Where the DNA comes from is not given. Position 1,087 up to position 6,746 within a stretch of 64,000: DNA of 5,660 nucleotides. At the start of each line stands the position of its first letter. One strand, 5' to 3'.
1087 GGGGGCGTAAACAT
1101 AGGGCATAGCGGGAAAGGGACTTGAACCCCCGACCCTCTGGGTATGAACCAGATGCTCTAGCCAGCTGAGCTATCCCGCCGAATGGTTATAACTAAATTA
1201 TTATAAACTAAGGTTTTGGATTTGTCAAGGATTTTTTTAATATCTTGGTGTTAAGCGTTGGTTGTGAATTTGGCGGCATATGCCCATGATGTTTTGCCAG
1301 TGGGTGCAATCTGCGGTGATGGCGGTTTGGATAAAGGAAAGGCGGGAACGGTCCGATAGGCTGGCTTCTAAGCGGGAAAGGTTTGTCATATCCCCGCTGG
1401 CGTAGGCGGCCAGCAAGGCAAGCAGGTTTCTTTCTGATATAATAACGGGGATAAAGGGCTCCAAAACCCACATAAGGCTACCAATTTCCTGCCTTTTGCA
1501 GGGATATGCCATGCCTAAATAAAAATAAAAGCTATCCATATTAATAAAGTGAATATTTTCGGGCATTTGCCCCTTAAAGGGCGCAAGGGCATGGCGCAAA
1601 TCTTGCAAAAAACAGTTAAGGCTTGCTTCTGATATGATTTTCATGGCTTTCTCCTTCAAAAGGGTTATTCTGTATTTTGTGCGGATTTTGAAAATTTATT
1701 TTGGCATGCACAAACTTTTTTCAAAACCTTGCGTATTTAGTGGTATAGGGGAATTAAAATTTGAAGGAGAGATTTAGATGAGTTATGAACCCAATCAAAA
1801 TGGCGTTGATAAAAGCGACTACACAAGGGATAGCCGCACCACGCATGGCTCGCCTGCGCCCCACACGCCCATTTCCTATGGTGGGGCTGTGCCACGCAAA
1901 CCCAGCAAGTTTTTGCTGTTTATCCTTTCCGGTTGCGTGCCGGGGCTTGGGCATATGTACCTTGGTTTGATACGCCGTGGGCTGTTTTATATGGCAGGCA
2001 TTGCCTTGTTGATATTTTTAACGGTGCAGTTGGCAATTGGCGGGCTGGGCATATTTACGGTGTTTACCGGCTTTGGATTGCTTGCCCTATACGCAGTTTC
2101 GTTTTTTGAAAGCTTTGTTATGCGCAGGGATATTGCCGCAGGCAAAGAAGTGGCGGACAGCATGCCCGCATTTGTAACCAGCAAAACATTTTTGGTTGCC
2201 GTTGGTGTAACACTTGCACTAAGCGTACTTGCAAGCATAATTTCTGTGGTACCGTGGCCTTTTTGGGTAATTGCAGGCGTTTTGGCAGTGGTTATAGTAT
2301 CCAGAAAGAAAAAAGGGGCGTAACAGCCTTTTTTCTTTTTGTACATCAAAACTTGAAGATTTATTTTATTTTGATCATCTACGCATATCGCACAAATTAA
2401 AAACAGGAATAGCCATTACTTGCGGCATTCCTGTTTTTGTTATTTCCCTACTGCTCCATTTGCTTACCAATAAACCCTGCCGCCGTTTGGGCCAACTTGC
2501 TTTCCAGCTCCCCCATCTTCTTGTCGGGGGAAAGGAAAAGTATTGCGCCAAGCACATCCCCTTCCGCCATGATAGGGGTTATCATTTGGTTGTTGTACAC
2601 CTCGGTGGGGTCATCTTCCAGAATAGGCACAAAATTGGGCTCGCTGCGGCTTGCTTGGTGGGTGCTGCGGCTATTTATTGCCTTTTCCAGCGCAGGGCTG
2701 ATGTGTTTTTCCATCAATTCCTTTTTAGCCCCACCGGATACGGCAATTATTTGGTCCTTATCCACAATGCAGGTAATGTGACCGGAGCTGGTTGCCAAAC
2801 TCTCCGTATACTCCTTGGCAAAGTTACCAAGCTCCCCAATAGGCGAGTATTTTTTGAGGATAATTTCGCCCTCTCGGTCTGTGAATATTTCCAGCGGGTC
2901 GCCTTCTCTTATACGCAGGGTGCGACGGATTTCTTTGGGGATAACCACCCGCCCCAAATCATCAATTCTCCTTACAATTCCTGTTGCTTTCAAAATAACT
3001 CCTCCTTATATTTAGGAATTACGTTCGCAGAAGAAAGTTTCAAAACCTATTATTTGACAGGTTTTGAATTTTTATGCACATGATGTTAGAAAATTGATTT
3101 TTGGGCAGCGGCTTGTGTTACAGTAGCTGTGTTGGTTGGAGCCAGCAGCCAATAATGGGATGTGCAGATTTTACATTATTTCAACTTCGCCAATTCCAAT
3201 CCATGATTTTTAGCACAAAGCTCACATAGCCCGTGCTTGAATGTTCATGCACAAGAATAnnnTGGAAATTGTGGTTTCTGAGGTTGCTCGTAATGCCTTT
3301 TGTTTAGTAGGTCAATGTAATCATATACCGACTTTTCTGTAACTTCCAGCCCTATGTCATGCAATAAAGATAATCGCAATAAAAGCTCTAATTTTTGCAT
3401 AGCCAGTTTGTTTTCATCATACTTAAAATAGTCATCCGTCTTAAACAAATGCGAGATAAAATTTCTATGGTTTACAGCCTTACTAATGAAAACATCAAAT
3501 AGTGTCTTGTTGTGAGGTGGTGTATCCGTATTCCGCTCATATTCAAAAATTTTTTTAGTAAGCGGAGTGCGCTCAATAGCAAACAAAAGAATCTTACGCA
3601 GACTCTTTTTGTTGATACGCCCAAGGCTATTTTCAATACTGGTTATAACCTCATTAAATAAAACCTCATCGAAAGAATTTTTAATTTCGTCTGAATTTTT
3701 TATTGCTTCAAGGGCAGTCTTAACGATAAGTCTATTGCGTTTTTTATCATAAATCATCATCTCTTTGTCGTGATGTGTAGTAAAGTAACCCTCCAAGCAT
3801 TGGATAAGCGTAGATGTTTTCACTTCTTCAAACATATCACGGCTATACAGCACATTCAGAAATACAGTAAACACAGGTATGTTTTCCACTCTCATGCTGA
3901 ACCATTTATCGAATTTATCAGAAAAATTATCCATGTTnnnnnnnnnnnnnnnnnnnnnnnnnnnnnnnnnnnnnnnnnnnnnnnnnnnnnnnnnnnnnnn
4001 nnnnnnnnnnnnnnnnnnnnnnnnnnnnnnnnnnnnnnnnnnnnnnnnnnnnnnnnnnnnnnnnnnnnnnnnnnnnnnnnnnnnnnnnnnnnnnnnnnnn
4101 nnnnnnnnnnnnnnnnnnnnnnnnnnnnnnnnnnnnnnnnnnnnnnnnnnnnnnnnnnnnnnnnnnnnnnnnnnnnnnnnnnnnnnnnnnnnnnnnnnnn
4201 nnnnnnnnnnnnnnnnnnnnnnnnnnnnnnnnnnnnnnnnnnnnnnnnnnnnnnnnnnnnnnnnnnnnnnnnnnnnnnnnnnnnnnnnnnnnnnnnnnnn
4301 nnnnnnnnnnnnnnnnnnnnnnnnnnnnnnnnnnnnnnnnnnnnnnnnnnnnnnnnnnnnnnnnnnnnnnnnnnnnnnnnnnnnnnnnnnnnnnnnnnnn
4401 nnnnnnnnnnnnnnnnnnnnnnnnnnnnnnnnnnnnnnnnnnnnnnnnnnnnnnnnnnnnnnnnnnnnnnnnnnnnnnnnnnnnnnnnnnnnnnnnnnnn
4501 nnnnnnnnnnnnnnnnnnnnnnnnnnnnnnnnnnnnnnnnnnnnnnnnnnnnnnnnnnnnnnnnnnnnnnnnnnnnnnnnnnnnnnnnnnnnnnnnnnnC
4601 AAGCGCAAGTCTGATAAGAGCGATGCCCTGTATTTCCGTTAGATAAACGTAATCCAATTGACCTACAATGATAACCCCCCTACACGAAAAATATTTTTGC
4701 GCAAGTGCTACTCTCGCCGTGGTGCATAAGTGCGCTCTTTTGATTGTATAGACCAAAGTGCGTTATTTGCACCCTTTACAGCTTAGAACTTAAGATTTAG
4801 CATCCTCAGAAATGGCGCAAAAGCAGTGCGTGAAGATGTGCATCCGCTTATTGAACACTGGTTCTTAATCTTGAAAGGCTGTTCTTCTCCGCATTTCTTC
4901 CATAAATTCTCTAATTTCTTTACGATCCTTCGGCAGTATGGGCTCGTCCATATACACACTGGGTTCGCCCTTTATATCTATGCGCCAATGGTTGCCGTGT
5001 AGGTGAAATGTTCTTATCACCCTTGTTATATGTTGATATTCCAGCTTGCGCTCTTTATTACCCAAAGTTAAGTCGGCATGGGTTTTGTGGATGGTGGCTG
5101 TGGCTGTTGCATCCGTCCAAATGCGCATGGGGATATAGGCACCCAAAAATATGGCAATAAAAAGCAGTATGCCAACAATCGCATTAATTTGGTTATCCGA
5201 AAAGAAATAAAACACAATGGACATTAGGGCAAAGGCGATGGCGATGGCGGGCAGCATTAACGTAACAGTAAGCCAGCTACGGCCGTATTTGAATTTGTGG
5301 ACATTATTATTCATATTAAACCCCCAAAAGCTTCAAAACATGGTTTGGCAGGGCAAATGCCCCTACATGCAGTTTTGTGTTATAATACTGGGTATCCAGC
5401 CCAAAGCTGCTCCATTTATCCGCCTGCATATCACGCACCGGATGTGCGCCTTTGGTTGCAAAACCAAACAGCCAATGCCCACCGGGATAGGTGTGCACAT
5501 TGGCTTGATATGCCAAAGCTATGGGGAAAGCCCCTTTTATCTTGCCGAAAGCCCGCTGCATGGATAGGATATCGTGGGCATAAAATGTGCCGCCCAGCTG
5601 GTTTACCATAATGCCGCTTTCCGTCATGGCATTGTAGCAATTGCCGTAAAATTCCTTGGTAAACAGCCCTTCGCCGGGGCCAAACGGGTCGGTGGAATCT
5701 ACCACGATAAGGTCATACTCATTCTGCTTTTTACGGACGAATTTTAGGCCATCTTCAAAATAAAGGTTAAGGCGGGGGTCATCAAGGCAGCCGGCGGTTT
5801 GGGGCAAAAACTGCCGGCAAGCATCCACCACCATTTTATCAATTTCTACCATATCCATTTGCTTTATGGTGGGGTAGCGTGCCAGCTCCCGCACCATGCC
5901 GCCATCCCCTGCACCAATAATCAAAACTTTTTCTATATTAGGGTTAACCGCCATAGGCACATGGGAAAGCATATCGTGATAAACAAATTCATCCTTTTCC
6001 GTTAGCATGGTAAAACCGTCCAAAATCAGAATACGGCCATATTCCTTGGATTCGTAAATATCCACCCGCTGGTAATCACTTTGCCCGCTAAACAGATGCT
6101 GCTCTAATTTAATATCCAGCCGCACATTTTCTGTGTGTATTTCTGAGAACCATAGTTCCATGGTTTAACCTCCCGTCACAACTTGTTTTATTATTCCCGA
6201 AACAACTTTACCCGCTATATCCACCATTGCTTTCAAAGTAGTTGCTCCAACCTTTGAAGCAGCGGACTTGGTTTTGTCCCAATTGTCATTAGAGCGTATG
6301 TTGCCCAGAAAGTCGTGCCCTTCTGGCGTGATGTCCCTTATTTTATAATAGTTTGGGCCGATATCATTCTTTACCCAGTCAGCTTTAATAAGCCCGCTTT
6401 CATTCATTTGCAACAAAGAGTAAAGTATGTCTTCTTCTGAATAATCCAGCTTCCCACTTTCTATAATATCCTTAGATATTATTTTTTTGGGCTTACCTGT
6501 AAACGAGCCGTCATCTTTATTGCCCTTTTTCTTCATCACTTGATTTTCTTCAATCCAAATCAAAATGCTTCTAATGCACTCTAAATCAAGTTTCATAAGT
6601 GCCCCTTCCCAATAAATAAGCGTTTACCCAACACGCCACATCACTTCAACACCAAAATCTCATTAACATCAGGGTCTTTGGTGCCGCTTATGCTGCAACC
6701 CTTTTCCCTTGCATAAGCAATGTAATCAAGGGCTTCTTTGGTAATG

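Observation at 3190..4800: An ApeA-like HEPN protein forms a stand-alone, AT-rich cassette between spoVT and the polyamine operon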

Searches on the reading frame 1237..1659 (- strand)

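Call 4: search_protein_families(library=pfam, proteins=[window:1237-1659:-], max_evalue=1)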
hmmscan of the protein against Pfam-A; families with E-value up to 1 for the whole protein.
window:1237-1659:- (140 aa): 1 family
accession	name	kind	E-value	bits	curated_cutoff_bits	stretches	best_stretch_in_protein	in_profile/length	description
PF11125.13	Phage_MS2_lysis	-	0.17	12.3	25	1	52-83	6-39/54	Bacteriophage MS2, lysis protein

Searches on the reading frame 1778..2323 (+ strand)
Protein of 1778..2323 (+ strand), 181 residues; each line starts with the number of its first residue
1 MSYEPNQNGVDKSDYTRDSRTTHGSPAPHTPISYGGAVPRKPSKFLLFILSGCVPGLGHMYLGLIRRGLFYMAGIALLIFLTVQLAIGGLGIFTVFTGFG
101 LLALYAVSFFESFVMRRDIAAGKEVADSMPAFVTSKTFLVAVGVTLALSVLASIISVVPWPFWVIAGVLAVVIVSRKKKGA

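Call 4: search_protein_families(library=pfam, proteins=[window:1778-2323:+], max_evalue=1)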
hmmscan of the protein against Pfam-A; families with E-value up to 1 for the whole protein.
window:1778-2323:+ (181 aa): 2 families
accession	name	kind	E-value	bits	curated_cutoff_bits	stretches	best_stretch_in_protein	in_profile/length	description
PF11076.13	YbhQ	-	0.096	13.1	27.4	1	73-148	16-92/132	Putative inner membrane protein YbhQ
PF20382.3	DUF6677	-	0.32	12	24.3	0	49-104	4-56/116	Family of unknown function (DUF6677)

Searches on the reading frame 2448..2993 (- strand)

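Call 6: search_protein_families(library=ncbifam, proteins=[window:2448-2993:-], max_evalue=1)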
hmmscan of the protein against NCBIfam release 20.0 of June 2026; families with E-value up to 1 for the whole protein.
window:2448-2993:- (181 aa): 8 families
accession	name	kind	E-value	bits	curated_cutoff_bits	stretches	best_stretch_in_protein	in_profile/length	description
TIGR02851.1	spore_V_T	equivalog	4.6e-78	261.2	235.9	1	2-180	1-180/180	stage V sporulation protein T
TIGR01439.1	lp_hng_hel_AbrB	domain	4.9e-15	55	28.3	1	8-49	2-43/44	transcriptional regulator, AbrB family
NF040962.1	near_HgcAB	equivalog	4.9e-06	26.3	70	1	9-44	9-45/70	HgcAB-associated protein HgcC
TIGR02609.1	doc_partner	hypoth_equivalog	2.3e-05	24.7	55.9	1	16-51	12-46/74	putative addiction module antidote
NF050106.1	TA_MazE_antitoxin_Deino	equivalog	0.0018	18.4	65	1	14-41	1-28/65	type II toxin-antitoxin system MazE family antitoxin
NF006352.0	PRK08577.1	equivalog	0.0035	17.4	140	1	2-47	2-47/136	hypothetical protein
NF047642.1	LB_289_fam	equivalog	0.062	13.7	80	1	54-115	34-95/106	LB_289 family protein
NF003170.0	PRK04158.1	equivalog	0.094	12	255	1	89-179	63-155/259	GTP-sensing pleiotropic transcriptional regulator CodY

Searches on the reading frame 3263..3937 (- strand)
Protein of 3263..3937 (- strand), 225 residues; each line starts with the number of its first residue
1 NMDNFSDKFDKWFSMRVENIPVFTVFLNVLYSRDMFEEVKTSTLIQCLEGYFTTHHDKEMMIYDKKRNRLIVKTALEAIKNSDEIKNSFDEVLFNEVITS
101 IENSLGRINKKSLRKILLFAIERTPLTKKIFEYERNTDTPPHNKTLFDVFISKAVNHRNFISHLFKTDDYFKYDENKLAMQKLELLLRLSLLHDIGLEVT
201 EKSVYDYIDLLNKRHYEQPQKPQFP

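Call 86: predict_structure(alignment_id=A9)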
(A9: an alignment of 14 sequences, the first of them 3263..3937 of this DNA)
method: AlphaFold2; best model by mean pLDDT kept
length: 225 residues; sequences in the alignment: 14
mean_pLDDT: 89.3   pTM: 0.83
mean pLDDT of the five models: 89.3, 88.4, 88.1, 87.2, 83.0
residues with pLDDT >= 90: 158; 70-90: 52; 50-70: 8; < 50: 7
segments of 3 or more residues with pLDDT < 50: 220-225
pLDDT, mean of each block of 10 residues (from residue 1): 75 95 94 87 97 95 91 93 93 92 86 96 96 89 86 91 81 93 97 93 94 78 38
secondary structure, 60 per line:
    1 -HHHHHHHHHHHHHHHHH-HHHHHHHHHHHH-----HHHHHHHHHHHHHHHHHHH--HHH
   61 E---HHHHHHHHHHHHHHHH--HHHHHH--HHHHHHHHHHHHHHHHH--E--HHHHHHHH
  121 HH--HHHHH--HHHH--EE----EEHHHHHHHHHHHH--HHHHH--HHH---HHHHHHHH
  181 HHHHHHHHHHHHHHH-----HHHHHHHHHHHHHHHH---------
elements in order: H2-18 H20-31 H37-55 H65-80 H83-88 H91-107 H113-122 H125-129 H132-135 H146-157 H160-164 H173-195 H201-216

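Call 90: fold_search(model_id=the predicted structure, library=pdb)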
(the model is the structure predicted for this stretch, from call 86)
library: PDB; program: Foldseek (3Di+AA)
matches with E <= 10: 231; with E <= 0.001: 0
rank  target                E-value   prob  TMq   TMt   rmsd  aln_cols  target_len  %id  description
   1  8unq_R                4.8e-01  0.10  0.16  0.14  24.3       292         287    9  CryoEM structure of beta-2-adrenergic receptor in complex with GTP-bound Gs heterotrimer (Class F) (released 2024-03-06)
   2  9lni                  8.3e-01  0.20  0.20  0.21  19.0       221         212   13  Crystal structure of the de novo designed protein ZZ1 (released 2025-06-04)
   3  5b84                  8.7e-01  0.10  0.15  0.20  17.3       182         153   17  X-ray crystal structure of met I107Y sperm whale myoglobin (released 2016-08-24)
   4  8brd_A                9.2e-01  0.06  0.14  0.13  27.5       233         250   10  Mechanisms of ion selectivity and rotor coupling in the bacterial flagellar sodium-driven stator unit (released 2023-06-14)
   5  7ddr                  9.6e-01  0.09  0.15  0.20  16.4       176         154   20  Ancestral myoglobin aMbSp of Puijila Darwini relative (imidazol ligand) (released 2021-09-08)
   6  9ijo                  1.1e+00  0.09  0.15  0.20  17.2       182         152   18  X-ray crystal structure of F46C myoglobin with a covalently linked 4-methyl-2,2'-bipyridine group in complex with Cu2+ (released 2025-07-02)
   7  7jjo_R                1.1e+00  0.06  0.14  0.12  18.3       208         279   10  Structural Basis of the Activation of Heterotrimeric Gs-protein by Isoproterenol-bound Beta1-Adrenergic Receptor (released 2020-09-02)
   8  5hlq                  1.3e+00  0.08  0.15  0.20  16.7       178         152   18  X-ray crystal structure of met F43H/H64A sperm whale myoglobin (released 2016-05-25)
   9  6a4v_A                1.4e+00  0.05  0.15  0.13  20.2       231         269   12  Open Reading frame 49 (released 2019-06-26)
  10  8dcr_R                1.4e+00  0.05  0.14  0.13  17.7       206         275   10  Cryo-EM structure of dobutamine-bound beta1-adrenergic receptor in complex with heterotrimeric Gs-protein (released 2022-07-27)
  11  6h7l_B                1.5e+00  0.05  0.14  0.12  19.2       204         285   12  ACTIVATED TURKEY BETA1 ADRENOCEPTOR WITH BOUND PARTIAL AGONIST DOBUTAMINE AND NANOBODY Nb6B9 (released 2018-10-17)
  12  7dhi_R                1.5e+00  0.05  0.15  0.13  24.1       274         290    9  Cryo-EM structure of the partial agonist salbutamol-bound beta2 adrenergic receptor-Gs protein complex. (released 2020-12-16)
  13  4pqc                  1.6e+00  0.10  0.17  0.23  16.1       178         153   15  A sperm whale myoglobin single mutant F43H Mb with native His93 coordination (released 2015-01-14)
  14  4it8                  1.6e+00  0.09  0.16  0.21  16.8       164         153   15  A sperm whale myoglobin mutant L29H Mb with two distal histidines (released 2013-04-10)
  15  6krc                  1.6e+00  0.08  0.15  0.20  17.0       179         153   17  An X-ray structure of ferric F43Y/F46S sperm whale myoglobin (released 2020-07-01)
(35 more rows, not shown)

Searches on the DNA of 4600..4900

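Call 24: search_rna_families(source=window, start=4600, end=4900, threshold=evalue, max_evalue=10)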
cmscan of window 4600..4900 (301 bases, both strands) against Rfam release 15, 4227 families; matches with E-value up to 10: 0.
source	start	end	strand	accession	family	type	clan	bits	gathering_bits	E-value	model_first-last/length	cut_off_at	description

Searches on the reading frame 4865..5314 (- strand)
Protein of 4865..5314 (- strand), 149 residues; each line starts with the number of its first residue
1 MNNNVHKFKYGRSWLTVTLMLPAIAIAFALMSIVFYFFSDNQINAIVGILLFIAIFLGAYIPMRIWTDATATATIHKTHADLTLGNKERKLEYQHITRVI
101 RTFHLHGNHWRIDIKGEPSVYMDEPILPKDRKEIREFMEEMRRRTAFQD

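Call 4: search_protein_families(library=pfam, proteins=[window:4865-5314:-], max_evalue=1)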
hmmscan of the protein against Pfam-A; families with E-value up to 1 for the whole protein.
window:4865-5314:- (149 aa): 6 families
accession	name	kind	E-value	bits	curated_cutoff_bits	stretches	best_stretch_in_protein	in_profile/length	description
PF12698.13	ABC2_membrane_3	-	6e-05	22.7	31.6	1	8-65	235-291/347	ABC-2 family transporter protein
PF20197.3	DUF6560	-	0.03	14.9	27.8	1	13-144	50-164/174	Family of unknown function (DUF6560)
PF12670.12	DUF3792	-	0.03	14.9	31.3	1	18-61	10-55/115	Protein of unknown function (DUF3792)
PF16938.10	Phage_holin_Dp1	-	0.032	15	25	1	18-59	14-52/63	Putative phage holin Dp-1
PF07916.16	TraG_N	-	0.35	10.2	36.1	1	24-78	336-391/462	TraG-like protein, N-terminal region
PF20990.2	DUF2207_C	-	0.37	10.9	33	1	9-69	133-195/247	Predicted membrane protein (DUF2207) C-terminal domain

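Call 5: search_protein_families(library=padloc, proteins=[window:4865-5314:-], max_evalue=1)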
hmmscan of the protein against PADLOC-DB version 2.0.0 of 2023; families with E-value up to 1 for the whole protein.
window:4865-5314:- (149 aa): 1 family
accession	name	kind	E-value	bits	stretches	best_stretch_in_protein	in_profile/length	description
PDLC03810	RTasSLATT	-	0.15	9.9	1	9-65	37-91/194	DRT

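Call 6: search_protein_families(library=ncbifam, proteins=[window:4865-5314:-], max_evalue=1)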
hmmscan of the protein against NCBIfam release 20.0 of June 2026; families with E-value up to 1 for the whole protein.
window:4865-5314:- (149 aa): 1 family
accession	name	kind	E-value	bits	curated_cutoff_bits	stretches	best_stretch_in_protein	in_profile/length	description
NF046000.1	MAG1210_fam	subfamily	0.16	10.5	275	1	12-95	60-144/550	MAG1210 family protein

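Call 54: find_homologous_proteins(query=window:4865-5314:-)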
Query window:4865-5314:- (149 aa): 1 proteins with E <= 0.001 among 19 candidates.
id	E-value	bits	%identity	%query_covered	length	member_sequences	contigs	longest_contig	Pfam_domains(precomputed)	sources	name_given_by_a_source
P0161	1.1e-95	335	100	100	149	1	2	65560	-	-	-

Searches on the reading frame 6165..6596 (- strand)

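Call 4: search_protein_families(library=pfam, proteins=[window:6165-6596:-], max_evalue=1)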
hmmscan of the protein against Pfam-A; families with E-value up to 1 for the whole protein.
window:6165-6596:- (143 aa): 1 family
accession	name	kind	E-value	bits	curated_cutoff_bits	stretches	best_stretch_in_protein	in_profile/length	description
PF10711.15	DUF2513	-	2.7e-21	76.2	29.6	1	2-117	1-98/100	Hypothetical protein (DUF2513)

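Call 5: search_protein_families(library=padloc, proteins=[window:6165-6596:-], max_evalue=1)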
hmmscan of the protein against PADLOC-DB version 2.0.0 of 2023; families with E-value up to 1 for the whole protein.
window:6165-6596:- (143 aa): 0 families

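Call 6: search_protein_families(library=ncbifam, proteins=[window:6165-6596:-], max_evalue=1)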
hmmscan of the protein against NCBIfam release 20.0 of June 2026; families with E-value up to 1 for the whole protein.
window:6165-6596:- (143 aa): 1 family
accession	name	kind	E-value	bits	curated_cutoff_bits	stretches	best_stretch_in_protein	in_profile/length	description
TIGR03433.1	padR_acidobact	paralog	0.054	13.6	101.8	1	55-115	39-97/101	PadR family transcriptional regulator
